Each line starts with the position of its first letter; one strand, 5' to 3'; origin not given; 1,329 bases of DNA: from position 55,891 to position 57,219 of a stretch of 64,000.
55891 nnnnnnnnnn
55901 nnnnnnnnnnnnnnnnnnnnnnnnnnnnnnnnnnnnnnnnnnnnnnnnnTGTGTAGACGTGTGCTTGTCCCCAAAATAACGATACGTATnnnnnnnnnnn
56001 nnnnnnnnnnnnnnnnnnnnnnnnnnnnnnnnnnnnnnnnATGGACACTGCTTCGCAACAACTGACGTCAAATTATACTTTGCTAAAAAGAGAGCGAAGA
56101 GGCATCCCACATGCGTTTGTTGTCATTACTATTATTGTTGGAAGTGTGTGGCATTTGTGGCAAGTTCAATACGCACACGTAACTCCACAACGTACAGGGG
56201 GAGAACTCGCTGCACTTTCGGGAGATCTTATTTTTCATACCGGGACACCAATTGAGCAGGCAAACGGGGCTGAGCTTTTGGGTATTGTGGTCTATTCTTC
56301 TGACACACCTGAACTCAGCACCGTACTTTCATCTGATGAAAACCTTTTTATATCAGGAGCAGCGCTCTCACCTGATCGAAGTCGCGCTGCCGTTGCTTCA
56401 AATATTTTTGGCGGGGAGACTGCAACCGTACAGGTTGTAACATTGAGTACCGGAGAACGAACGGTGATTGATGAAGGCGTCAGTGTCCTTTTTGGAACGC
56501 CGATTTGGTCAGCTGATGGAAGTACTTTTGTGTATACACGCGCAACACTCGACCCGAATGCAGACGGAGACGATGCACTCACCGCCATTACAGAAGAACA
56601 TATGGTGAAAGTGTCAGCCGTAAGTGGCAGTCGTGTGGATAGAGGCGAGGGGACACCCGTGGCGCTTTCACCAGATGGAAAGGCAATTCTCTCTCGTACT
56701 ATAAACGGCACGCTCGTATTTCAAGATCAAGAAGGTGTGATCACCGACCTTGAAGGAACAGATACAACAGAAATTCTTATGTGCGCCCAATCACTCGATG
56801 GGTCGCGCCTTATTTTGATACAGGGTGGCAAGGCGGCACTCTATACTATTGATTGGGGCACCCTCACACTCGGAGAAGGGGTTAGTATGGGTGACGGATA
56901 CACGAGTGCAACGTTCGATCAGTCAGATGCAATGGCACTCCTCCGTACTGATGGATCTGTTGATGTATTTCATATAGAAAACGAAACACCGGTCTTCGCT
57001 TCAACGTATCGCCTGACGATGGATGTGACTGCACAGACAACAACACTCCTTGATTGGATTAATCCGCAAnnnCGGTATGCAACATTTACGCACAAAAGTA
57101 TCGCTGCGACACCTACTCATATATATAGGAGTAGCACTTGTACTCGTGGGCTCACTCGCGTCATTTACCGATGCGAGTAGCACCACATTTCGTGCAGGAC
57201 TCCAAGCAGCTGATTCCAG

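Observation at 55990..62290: Tandemly duplicated two-gene surface module: TM-anchored beta-propeller-like protein plus large secreted Ig-repeat protein (two diverged copies)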

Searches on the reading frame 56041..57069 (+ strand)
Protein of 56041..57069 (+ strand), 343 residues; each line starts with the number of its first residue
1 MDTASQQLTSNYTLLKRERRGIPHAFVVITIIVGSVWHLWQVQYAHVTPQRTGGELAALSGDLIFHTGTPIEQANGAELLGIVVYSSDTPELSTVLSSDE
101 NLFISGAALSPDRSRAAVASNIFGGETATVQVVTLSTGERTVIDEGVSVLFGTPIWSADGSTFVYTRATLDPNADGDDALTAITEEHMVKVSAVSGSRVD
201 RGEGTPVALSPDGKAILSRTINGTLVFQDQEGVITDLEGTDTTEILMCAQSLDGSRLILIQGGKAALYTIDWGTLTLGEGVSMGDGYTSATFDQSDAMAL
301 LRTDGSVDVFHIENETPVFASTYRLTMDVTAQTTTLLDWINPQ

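Call 5: search_protein_families(library=pfam, proteins=[window:56041-57069:+], max_evalue=1)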
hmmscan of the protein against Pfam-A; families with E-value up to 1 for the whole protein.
window:56041-57069:+ (343 aa): 3 families
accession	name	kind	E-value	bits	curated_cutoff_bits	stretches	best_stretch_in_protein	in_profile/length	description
PF07676.18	PD40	-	0.0001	22.6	20.9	1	152-167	12-27/38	WD40-like Beta Propeller Repeat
PF02897.21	Peptidase_S9_N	-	0.00016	21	24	1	96-169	117-190/414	Prolyl oligopeptidase, N-terminal beta-propeller domain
PF06066.16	SepZ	-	0.037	14.7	27.3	1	207-285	4-83/99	SepZ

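Call 10: find_homologous_proteins(query=window:56041-57069:+)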
Query window:56041-57069:+ (343 aa): 1 proteins with E <= 0.001 among 8000 candidates.
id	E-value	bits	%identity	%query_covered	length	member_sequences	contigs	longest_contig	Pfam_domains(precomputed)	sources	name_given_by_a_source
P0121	3.7e-210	715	100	96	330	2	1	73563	-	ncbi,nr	ncbi:hypothetical protein GW943_02975 [Candidatus Parcubacteria bacterium]|nr:hypothetical protein [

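Call 18: search_protein_families(library=ncbifam, proteins=[window:56041-57069:+], max_evalue=1)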
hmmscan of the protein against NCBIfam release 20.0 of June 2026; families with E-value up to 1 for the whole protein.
window:56041-57069:+ (343 aa): 1 family
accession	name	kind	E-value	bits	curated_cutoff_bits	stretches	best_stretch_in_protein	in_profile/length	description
TIGR02800.1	propeller_TolB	equivalog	0.023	13.7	343.15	1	108-167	197-253/418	Tol-Pal system beta propeller repeat protein TolB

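Call 19: find_homologous_proteins(query=A1, max_evalue=0.01)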
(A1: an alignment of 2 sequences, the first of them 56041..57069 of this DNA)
Query A1 (2 sequences) (343 aa, profile of the alignment): 2 proteins with E <= 0.01 among 8000 candidates.
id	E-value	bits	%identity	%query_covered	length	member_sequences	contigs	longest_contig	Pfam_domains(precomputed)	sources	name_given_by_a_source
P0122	3.8e-197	672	29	99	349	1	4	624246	-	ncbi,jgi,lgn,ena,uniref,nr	ncbi:hypothetical protein GW943_02985 [Candidatus Parcubacteria bacterium]|uniref:Dipeptidylpeptidas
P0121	6.0e-179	612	100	96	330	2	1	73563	-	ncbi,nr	ncbi:hypothetical protein GW943_02975 [Candidatus Parcubacteria bacterium]|nr:hypothetical protein [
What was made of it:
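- Tried and rejected: A word-based homolog search for A found only A1 and A2 themselves (calls 10, 19).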

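Call 25: search_protein_representatives(alignment_id=A1)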
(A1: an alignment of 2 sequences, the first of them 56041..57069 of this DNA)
Query: 2 sequences, 350 profile positions. Proteins with E-value up to 0.001 (for the whole library): 1197; up to 1e-10: 27; up to 1e-30: 3. The best 150 are listed.
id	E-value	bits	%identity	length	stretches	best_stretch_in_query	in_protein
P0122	1.2e-197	672.2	-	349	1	1-350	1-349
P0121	1.9e-179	612.4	-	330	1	15-348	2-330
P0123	1.0e-86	307.4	-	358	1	1-348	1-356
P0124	1.4e-28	116.2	-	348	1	5-328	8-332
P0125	3.2e-27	111.7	-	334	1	47-330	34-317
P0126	1.3e-20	90.0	-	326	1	62-344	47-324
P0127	1.7e-19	86.4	-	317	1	26-313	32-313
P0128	3.8e-19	85.2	-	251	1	98-346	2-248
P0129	2.5e-16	75.9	-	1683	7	212-316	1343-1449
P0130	2.1e-15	72.9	-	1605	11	212-270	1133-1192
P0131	3.1e-15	72.3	-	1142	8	210-265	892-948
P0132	1.1e-14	70.5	-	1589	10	212-305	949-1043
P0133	1.2e-14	70.4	-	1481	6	212-270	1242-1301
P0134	6.1e-14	68.1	-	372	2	196-333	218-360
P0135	9.4e-13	64.2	-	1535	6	86-260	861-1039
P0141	9.0e-12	60.9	-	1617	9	207-268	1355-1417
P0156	4.0e-10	55.5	-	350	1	61-346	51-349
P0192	1.5e-08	50.3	-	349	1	31-330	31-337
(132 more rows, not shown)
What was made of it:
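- On PD40 / WD40-like beta-propeller repeat (PF07676): The exhaustive profile search of A1+A2 gives 1197 hits at E<1e-3, mostly multi-blade proteins with several matched stretches (call 25).
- Tried and rejected: The exhaustive profile search was needed to find relatives (call 25).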

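Call 26: find_encoding_contigs(protein=P0123, flank=8000, max_places=3)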
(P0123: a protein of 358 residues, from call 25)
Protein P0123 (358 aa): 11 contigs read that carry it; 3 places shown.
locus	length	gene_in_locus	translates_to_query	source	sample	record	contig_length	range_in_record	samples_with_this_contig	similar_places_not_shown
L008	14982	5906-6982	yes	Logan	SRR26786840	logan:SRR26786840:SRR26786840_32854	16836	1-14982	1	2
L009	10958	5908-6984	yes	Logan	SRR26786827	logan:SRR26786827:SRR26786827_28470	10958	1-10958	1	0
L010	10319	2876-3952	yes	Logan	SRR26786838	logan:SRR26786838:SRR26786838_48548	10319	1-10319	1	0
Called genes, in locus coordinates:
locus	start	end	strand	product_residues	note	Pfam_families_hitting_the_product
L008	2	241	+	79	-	?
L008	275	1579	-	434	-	PF08245:Mur_ligase_M, PF02875:Mur_ligase_C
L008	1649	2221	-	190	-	PF01330:RuvA_N, PF14520:HHH_5, PF07499:RuvA_C (weak)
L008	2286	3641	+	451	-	-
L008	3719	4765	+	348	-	-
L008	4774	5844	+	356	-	-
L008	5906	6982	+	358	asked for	-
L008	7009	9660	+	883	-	PF07705:CARDB (faint)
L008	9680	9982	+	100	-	PF01649:Ribosomal_S20p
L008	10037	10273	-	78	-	-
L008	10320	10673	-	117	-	-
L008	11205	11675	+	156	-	-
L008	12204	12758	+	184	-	PF00578:AhpC-TSA, PF08534:Redoxin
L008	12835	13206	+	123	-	PF03652:RuvX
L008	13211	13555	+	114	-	PF01588:tRNA_bind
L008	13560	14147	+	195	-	PF09335:VTT_dom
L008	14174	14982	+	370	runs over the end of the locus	PF11104:PilM_2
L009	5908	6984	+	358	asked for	-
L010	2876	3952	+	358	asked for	-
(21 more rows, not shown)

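Call 35: find_encoding_contigs(protein=P0125, flank=6000, max_places=2)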
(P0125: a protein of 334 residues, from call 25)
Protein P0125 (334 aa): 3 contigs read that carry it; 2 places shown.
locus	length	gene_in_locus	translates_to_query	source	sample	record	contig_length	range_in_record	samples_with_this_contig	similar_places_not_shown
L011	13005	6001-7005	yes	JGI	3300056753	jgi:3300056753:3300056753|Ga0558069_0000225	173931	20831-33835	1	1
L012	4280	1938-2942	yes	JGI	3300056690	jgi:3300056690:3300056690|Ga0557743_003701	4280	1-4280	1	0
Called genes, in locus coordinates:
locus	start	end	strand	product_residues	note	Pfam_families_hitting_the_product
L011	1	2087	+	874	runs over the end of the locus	PF07705:CARDB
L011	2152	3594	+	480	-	-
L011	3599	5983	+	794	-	PF07705:CARDB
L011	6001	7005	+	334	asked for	-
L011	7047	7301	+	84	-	PF01197:Ribosomal_L31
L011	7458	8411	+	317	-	PF03462:PCRF, PF00472:RF-1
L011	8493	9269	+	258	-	PF00318:Ribosomal_S2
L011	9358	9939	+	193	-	PF25025:EF-Ts_N (weak), PF00889:EF_TS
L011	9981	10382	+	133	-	-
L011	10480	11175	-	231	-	-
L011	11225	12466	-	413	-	PF13506:Glyco_transf_21, PF03142:Chitin_synth_2 (faint), PF00535:Glycos_transf_2, PF10111:Glyco_tranf_2_2, PF13641:Glyco_tranf_2_3, PF13632:Glyco_trans_2_3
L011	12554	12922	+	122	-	-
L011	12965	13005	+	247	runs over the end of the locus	PF01409:tRNA-synt_2d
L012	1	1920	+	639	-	?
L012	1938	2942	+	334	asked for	-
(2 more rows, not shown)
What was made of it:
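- In L011 two B genes share one A (call 35).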

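Call 36: find_encoding_contigs(protein=P0156, flank=6000, max_places=2)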
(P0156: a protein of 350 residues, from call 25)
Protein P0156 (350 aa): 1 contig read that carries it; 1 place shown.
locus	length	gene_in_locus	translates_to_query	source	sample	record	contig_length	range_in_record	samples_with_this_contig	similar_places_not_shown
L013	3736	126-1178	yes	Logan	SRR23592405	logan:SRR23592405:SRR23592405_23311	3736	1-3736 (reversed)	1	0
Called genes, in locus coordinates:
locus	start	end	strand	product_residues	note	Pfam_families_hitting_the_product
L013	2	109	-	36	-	?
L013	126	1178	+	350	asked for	-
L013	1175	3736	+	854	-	?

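Call 38: predict_structure(alignment_id=A2)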
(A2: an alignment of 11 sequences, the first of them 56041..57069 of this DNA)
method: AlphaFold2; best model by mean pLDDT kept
length: 343 residues; sequences in the alignment: 11
mean_pLDDT: 83.0   pTM: 0.77
mean pLDDT of the five models: 83.0, 82.9, 82.5, 81.9, 81.2
residues with pLDDT >= 90: 180; 70-90: 101; 50-70: 27; < 50: 35
segments of 3 or more residues with pLDDT < 50: 1-21, 43-55
pLDDT, mean of each block of 10 residues (from residue 1): 40 43 70 73 41 55 90 84 85 83 89 95 85 93 93 95 95 75 90 93 94 95 91 86 78 95 93 93 93 95 90 91 76 86 78
secondary structure, 60 per line:
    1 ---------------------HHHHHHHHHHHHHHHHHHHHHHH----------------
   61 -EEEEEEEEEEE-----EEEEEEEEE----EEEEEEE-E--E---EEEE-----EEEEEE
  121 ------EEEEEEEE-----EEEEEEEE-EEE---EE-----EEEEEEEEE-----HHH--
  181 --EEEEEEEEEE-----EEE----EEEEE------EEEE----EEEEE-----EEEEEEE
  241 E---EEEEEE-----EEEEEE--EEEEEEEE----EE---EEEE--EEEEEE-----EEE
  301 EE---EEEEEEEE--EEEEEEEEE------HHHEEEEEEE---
elements in order: H22-44 E62-72 E78-86 E91-97 E106-109 E115-120 E127-134 E140-147 E149-151 E162-170 E183-192 E198-200 E205-209 E216-219 E224-228 E234-241 E245-250 E256-261 E264-271 E281-284 E287-292 E298-302 E306-313 E316-324 E334-340
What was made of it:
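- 56041..57072 (+): A1: N-terminal TM anchor plus a roughly 6-bladed beta-propeller (343 aa). AF2 model pLDDT 83, pTM 0.77, helix 22-44, about 25 strands (call 38).
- On PD40 / WD40-like beta-propeller repeat (PF07676): AF2 model pLDDT 83, about 25 strands after the TM helix (call 38).
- On Prolyl oligopeptidase / DPP-IV (S9): A ends right after the last blade (343 and 349 aa, all-beta; call 38).
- Checked: Both share a basic stretch followed by a hydrophobic helix (AF2 helix 22-44, call 38).
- Peptidase_S9_N matches are below cut-off and there is no hydrolase domain (calls 5, 38).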

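Call 42: fold_search(model_id=the predicted structure, library=pdb)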
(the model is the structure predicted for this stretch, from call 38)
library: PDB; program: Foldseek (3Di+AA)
matches with E <= 10: 1752; with E <= 0.001: 1355
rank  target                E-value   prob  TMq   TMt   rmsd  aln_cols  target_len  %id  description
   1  5yzv_B                1.7e-10  1.00  0.50  0.58   4.7       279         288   18  Biophysical and structural characterization of the thermostable WD40 domain of a prokaryotic protein, Thermomonospora  (released 2018-10-03)
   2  1l0q_A                1.0e-09  1.00  0.44  0.40   8.5       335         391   12  Tandem YVTN beta-propeller and PKD domains from an archaeal surface layer protein (released 2002-11-06)
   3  3fgb_B                2.1e-09  1.00  0.41  0.41  10.7       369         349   10  Crystal structure of the Q89ZH8_BACTN protein from Bacteroides thetaiotaomicron. Northeast Structural Genomics Consort (released 2008-12-23)
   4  6nau_A                2.3e-09  1.00  0.42  0.43  10.1       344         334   12  1.55 Angstrom Resolution Crystal Structure of 6-phosphogluconolactonase from Klebsiella pneumoniae (released 2018-12-19)
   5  9n73_LO               2.7e-09  1.00  0.43  0.20  10.0       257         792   15  SSU processome maturation and disassembly, State G (released 2025-10-29)
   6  1ri6                  3.9e-09  1.00  0.42  0.43   9.3       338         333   11  Structure of a putative isomerase from E. coli (released 2003-11-25)
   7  5yzv_C                4.1e-09  1.00  0.50  0.57   6.6       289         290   18  Biophysical and structural characterization of the thermostable WD40 domain of a prokaryotic protein, Thermomonospora  (released 2018-10-03)
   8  8qbn_W                4.3e-09  1.00  0.46  0.41   7.9       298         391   16  Structure of the non-canonical CTLH E3 substrate receptor WDR26 bound to YPEL5 (released 2024-05-15)
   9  9a2l_MODEL_1_A        4.6e-09  1.00  0.50  0.41   7.5       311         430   15  Model of E. coli TolB by in-cell photo-crosslinking MS and deep learning (released 2023-02-24)
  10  6u42_5L               4.6e-09  1.00  0.48  0.28   6.9       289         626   13  Natively decorated ciliary doublet microtubule (released 2019-11-13)
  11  8qbn_7                4.8e-09  1.00  0.49  0.45  12.8       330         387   15  Structure of the non-canonical CTLH E3 substrate receptor WDR26 bound to YPEL5 (released 2024-05-15)
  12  5yzv_A                5.1e-09  1.00  0.48  0.56   5.2       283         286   16  Biophysical and structural characterization of the thermostable WD40 domain of a prokaryotic protein, Thermomonospora  (released 2018-10-03)
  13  9e78_0O               5.1e-09  1.00  0.43  0.46   8.9       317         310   14  48-nm repeat of the Leishmania tarentolae doublet microtubule (released 2025-03-12)
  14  2h3x_A                5.1e-09  1.00  0.47  0.45  10.8       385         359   11  Crystal Structure of an Electron Transfer Complex Between Aromatic Amine Dehydrogenase and Azurin from Alcaligenes Fae (released 2006-11-21)
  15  6ah0_K                5.4e-09  1.00  0.51  0.51  10.0       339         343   13  The Cryo-EM Structure of the Precusor of Human Pre-catalytic Spliceosome (pre-B complex) (released 2018-11-14)
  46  2w8b_B                3.5e-08  1.00  0.50  0.43   7.9       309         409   16  Crystal structure of processed TolB in complex with Pal (released 2009-02-17)
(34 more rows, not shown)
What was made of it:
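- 56041..57072 (+): Foldseek against PDB gives 1355 propeller hits at E<1e-3 (call 42).
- On PD40 / WD40-like beta-propeller repeat (PF07676): Foldseek against PDB returns propellers throughout the 50 best listed hits (WD40, YVTN, TolB, lactonases), TM about 0.5; 1355 hits at E<1e-3 in all (call 42).
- The second-best Foldseek hit of A is the tandem YVTN propeller plus PKD from an archaeal surface-layer protein (1l0q, E 1e-9, call 42).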

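Call 62: find_encoding_contigs(protein=P0126, flank=5000, max_places=1)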
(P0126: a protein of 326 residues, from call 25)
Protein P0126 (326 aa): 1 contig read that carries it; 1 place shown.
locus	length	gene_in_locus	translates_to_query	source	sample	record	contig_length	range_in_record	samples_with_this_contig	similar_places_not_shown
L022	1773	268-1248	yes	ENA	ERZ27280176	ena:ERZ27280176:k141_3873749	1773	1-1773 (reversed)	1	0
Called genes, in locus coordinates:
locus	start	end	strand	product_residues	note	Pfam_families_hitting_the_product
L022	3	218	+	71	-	?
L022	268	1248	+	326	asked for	-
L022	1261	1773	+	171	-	?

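Call 63: find_encoding_contigs(protein=P0134, flank=5000, max_places=1)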
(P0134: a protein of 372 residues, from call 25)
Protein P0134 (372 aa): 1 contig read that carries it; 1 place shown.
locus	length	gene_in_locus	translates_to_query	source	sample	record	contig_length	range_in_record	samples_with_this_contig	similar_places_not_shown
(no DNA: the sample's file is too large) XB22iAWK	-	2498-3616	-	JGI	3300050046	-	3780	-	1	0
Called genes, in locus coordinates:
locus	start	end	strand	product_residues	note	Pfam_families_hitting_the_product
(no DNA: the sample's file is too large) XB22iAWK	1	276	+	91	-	?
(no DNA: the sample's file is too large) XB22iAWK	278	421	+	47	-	-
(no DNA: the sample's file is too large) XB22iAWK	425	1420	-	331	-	PF00294:PfkB, PF08543:Phos_pyr_kin (weak)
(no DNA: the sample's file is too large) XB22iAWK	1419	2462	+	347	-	PF00274:Glycolytic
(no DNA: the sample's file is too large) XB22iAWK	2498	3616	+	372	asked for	-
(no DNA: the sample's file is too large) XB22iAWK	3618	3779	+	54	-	?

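Call 64: find_encoding_contigs(protein=P0192, flank=5000, max_places=1)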
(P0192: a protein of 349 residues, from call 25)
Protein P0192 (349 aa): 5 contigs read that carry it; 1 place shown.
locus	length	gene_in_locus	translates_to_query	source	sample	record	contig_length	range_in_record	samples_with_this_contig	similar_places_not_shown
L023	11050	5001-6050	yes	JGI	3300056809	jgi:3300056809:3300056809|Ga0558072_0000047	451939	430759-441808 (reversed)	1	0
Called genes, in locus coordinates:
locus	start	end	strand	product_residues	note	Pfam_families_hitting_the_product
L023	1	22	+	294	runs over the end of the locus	PF13292:DXP_synthase_N (faint), PF00456:Transketolase_N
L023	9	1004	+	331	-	PF02779:Transket_pyr, PF02780:Transketolase_C, PF22613:Transketolase_C_1 (weak)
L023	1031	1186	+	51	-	-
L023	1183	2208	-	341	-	PF00294:PfkB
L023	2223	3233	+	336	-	PF00274:Glycolytic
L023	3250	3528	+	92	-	-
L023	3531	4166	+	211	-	PF07963:N_methyl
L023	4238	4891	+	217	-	PF01386:Ribosomal_L25p, PF14693:Ribosomal_TL5_C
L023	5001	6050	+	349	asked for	-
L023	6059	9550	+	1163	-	PF07705:CARDB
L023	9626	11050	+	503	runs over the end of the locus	-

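Call 81: search_protein_families(library=pfam, proteins=[L008:4774-5841:+, L008:7009-9657:+, L023:6059-9547:+, L011:3599-5980:+], max_evalue=0.1)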
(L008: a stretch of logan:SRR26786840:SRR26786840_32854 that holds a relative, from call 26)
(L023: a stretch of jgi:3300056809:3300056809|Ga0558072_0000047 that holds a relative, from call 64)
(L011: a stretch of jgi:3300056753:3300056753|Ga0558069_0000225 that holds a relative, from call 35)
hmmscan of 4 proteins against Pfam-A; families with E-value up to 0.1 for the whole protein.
L008:4774-5841:+ (356 aa): 0 families

L008:7009-9657:+ (883 aa): 1 family
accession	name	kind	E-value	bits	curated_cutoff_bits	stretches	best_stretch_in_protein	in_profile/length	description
PF07705.17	CARDB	-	1.8e-09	38.1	22.7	2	462-576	2-99/101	CARDB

L023:6059-9547:+ (1163 aa): 1 family
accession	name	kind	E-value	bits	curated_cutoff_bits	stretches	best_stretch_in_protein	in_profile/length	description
PF07705.17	CARDB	-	2.6e-22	79.4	22.7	3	395-503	1-98/101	CARDB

L011:3599-5980:+ (794 aa): 1 family
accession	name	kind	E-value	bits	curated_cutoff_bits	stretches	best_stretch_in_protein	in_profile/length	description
PF07705.17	CARDB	-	7.2e-12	45.8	22.7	1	467-595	2-99/101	CARDB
